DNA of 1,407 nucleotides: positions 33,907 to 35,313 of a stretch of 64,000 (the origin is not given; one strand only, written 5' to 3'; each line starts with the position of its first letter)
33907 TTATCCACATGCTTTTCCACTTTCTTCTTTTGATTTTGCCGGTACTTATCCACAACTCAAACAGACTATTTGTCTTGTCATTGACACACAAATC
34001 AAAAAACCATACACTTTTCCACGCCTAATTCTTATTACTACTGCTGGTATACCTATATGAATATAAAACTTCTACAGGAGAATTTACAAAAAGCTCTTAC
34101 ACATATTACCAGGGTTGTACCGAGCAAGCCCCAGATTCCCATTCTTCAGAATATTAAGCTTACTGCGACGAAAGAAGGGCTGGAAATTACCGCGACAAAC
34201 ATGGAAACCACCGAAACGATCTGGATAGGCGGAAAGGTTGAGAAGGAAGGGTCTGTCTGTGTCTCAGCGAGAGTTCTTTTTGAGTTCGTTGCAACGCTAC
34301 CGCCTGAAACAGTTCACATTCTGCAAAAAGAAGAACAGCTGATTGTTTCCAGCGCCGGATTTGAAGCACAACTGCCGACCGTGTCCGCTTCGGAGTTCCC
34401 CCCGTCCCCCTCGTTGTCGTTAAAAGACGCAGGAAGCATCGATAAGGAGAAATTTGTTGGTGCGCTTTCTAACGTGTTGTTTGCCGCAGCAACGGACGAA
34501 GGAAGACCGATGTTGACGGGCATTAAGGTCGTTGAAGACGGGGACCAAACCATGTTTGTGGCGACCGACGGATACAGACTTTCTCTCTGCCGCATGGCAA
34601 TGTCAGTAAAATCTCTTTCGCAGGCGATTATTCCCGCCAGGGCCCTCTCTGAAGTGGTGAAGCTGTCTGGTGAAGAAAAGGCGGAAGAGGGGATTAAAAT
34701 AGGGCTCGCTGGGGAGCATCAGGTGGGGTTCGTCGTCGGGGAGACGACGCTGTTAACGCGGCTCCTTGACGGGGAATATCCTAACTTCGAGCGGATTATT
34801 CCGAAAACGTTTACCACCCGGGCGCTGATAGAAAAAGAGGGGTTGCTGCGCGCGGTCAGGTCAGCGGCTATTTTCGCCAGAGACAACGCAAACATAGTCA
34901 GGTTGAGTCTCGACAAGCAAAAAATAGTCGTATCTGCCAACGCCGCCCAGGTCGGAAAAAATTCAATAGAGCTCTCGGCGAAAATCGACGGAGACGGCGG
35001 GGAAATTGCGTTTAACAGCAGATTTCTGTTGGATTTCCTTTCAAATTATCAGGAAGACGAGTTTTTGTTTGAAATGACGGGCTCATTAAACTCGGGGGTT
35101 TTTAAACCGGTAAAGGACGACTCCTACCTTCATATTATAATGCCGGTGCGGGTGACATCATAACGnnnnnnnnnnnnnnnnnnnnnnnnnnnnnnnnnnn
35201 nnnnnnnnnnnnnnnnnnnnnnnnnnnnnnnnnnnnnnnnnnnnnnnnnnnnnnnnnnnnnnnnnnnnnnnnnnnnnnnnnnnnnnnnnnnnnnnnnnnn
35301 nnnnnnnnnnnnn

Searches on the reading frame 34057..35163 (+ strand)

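Call 42: search_protein_families(library=pfam, proteins=[window:34057-35163:+], max_evalue=0.001)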
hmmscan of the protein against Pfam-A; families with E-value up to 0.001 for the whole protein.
window:34057-35163:+ (368 aa): 3 families
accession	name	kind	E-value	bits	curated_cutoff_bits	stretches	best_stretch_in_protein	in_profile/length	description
PF02767.21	DNA_pol3_beta_2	-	2.7e-26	92.6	27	1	128-243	2-116/116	DNA polymerase III beta subunit, central domain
PF00712.24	DNA_pol3_beta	-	3.3e-25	89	24.4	1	1-115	1-117/120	DNA polymerase III beta subunit, N-terminal domain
PF02768.20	DNA_pol3_beta_3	-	4.4e-22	78.6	27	1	246-365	2-121/121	DNA polymerase III beta subunit, C-terminal domain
